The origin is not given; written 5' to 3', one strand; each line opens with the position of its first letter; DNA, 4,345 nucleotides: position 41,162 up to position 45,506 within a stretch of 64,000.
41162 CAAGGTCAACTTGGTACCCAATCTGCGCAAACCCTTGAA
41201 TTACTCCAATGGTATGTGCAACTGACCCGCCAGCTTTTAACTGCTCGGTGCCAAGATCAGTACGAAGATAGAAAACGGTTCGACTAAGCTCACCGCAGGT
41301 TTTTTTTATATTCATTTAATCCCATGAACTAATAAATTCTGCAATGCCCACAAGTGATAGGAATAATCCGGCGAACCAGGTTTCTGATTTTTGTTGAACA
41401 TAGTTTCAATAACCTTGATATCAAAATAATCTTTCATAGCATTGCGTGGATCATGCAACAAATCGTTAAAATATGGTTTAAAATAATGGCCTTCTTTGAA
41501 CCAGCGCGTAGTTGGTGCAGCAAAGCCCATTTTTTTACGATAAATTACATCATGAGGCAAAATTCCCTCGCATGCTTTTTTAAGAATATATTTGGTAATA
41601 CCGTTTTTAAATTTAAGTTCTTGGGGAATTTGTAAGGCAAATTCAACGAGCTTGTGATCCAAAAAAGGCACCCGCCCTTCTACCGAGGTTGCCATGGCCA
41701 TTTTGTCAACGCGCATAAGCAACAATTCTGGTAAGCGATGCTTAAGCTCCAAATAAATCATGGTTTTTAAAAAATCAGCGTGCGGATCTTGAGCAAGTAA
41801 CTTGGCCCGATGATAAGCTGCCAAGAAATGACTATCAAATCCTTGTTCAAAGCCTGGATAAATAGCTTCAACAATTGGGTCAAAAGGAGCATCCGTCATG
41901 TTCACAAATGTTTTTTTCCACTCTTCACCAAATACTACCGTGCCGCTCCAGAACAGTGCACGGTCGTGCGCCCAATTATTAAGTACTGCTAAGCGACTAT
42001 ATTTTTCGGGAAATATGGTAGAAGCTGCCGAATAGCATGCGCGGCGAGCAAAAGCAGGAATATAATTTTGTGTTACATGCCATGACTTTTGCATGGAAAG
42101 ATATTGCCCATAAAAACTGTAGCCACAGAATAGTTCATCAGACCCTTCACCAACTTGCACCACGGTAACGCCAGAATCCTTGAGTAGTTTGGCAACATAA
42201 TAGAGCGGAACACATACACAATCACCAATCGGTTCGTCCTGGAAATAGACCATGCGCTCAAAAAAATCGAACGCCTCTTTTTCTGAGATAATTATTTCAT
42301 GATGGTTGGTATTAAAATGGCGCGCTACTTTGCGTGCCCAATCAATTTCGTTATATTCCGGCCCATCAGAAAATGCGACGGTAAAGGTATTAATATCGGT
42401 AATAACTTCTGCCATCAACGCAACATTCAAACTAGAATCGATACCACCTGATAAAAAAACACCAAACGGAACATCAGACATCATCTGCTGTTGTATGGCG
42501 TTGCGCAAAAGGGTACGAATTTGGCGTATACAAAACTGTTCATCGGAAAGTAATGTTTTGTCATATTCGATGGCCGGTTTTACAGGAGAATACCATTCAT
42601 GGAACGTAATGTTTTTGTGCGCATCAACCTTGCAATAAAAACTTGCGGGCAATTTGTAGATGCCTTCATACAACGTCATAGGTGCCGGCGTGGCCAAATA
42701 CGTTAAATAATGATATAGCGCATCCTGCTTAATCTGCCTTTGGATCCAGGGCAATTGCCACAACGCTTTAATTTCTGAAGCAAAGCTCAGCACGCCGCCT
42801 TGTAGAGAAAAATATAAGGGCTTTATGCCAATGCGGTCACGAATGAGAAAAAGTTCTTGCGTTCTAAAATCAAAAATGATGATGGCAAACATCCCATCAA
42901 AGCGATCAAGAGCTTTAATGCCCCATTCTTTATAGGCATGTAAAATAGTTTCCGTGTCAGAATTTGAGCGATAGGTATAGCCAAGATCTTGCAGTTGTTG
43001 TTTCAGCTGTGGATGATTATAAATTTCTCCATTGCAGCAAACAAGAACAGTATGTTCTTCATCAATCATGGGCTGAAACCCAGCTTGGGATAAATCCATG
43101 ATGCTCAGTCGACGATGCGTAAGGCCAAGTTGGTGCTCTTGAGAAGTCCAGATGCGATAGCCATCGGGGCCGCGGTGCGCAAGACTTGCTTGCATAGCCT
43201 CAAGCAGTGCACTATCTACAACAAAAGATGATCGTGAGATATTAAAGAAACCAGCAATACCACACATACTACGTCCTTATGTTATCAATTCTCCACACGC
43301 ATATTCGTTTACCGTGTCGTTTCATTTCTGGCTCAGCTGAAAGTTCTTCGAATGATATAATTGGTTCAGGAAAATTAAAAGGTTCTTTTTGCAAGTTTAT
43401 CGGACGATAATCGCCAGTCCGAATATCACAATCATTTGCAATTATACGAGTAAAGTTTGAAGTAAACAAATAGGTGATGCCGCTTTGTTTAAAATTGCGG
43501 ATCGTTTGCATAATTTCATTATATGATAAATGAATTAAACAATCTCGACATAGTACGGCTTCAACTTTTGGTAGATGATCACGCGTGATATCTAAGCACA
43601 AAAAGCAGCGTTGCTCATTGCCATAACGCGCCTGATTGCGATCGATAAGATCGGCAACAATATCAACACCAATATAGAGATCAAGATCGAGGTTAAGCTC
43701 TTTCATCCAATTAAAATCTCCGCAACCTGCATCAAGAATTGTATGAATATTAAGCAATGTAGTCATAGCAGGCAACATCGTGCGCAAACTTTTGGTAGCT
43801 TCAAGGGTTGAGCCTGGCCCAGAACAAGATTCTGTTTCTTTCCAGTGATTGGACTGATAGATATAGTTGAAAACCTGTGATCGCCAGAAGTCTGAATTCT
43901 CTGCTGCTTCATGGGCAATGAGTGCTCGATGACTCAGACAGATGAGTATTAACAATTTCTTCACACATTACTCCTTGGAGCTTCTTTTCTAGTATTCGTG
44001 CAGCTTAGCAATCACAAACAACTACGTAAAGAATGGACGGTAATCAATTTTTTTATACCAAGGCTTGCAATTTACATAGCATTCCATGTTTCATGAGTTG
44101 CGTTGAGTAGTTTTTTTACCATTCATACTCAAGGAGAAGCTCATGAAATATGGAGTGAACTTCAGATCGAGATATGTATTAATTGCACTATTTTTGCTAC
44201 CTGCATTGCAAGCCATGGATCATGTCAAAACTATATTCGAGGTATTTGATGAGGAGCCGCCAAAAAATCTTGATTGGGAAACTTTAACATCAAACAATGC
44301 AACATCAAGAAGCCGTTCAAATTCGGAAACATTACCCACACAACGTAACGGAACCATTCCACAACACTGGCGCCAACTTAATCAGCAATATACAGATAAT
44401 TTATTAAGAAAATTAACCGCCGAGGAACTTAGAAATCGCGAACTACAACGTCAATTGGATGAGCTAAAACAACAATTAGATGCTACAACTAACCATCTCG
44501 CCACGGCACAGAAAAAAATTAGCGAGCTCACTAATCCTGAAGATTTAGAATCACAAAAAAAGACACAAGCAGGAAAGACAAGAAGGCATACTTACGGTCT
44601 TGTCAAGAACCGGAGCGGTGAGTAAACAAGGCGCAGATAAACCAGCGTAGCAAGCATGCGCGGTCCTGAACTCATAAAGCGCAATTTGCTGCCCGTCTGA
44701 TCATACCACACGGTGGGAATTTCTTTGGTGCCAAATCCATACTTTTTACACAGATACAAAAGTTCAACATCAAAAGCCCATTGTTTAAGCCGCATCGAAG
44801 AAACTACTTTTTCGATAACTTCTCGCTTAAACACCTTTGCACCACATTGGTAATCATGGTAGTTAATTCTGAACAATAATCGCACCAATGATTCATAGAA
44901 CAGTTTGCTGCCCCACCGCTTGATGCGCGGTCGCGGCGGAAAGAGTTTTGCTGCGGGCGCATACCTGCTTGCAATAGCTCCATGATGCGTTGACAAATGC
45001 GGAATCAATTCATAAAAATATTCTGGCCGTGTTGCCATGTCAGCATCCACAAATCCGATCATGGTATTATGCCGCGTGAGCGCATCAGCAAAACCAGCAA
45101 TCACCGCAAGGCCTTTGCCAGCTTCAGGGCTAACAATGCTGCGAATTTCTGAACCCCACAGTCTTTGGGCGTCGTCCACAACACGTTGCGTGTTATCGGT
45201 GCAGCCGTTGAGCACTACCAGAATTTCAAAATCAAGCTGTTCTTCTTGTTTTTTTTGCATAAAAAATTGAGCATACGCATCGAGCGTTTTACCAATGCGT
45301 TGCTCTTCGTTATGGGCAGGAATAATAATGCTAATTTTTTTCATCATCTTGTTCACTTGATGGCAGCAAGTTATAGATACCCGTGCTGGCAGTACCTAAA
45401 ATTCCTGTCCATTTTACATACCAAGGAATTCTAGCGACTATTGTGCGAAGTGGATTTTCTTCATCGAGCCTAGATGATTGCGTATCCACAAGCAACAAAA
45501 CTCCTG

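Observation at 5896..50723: A 28-nt REP-like unit dispersed 8 times, three times in frame inside coding sequence (RPE-like behaviour) and acting as a host for nested insertions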

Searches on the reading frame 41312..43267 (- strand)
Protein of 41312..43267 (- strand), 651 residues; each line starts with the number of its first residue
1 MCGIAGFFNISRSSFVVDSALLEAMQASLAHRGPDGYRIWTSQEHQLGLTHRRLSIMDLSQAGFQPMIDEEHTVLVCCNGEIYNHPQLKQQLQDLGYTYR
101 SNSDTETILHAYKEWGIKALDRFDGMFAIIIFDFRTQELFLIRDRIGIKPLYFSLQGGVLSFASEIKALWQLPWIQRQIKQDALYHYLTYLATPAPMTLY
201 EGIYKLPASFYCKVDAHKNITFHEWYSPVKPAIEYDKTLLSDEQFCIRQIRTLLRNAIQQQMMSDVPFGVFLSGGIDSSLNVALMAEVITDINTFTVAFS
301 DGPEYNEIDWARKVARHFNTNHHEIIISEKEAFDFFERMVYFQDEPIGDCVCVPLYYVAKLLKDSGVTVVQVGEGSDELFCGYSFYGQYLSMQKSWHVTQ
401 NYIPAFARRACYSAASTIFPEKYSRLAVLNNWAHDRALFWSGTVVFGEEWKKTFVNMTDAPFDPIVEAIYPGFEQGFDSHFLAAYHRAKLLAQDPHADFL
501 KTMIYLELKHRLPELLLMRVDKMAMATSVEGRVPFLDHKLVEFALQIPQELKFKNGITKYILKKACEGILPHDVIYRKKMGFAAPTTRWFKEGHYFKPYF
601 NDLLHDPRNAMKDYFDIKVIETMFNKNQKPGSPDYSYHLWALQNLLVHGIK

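Call 11: search_protein_families(library=pfam, proteins=[window:41312-43267:-])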
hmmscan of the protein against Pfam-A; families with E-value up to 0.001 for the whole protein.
window:41312-43267:- (651 aa): 5 families
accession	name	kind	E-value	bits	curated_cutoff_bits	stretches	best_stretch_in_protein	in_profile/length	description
PF00733.27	Asn_synthase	-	8.5e-99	332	21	1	249-644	1-348/354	Asparagine synthase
PF13537.11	GATase_7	-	1.6e-42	144.8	25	1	51-170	1-122/123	Glutamine amidotransferase domain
PF13522.11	GATase_6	-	1.7e-39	135.3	27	1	34-165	1-130/130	Glutamine amidotransferase domain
PF02540.23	NAD_synthase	-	0.00014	21.5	21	1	247-329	2-83/242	NAD synthase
PF06508.19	QueC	-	0.00085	19.3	22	0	270-328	4-61/210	Queuosine biosynthesis protein QueC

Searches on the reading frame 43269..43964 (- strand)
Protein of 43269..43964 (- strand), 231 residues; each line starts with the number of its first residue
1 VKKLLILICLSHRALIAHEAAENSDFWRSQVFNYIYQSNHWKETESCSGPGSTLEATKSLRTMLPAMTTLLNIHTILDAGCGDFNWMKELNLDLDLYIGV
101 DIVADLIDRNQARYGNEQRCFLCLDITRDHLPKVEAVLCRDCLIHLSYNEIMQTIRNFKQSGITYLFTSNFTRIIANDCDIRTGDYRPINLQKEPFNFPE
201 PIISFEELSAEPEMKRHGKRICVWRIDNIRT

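Call 95: search_protein_families(library=pfam, proteins=[window:43269-43964:-], max_evalue=0.00001)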
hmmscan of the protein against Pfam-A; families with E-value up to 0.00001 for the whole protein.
window:43269-43964:- (231 aa): 1 family
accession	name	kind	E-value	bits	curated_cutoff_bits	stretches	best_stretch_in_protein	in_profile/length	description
PF13649.12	Methyltransf_25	-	6.9e-06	27.1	27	0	76-159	1-90/97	Methyltransferase domain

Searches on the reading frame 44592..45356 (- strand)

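Call 95: search_protein_families(library=pfam, proteins=[window:44592-45356:-], max_evalue=0.00001)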
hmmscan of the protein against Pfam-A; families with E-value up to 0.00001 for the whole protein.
window:44592-45356:- (254 aa): 2 families
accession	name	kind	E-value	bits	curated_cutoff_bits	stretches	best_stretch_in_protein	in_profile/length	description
PF00535.33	Glycos_transf_2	-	8.4e-22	78.3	23.3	1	9-184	1-167/168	Glycosyl transferase family 2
PF13641.12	Glyco_tranf_2_3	-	1e-07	32.7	27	1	8-129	3-120/230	Glycosyltransferase like family 2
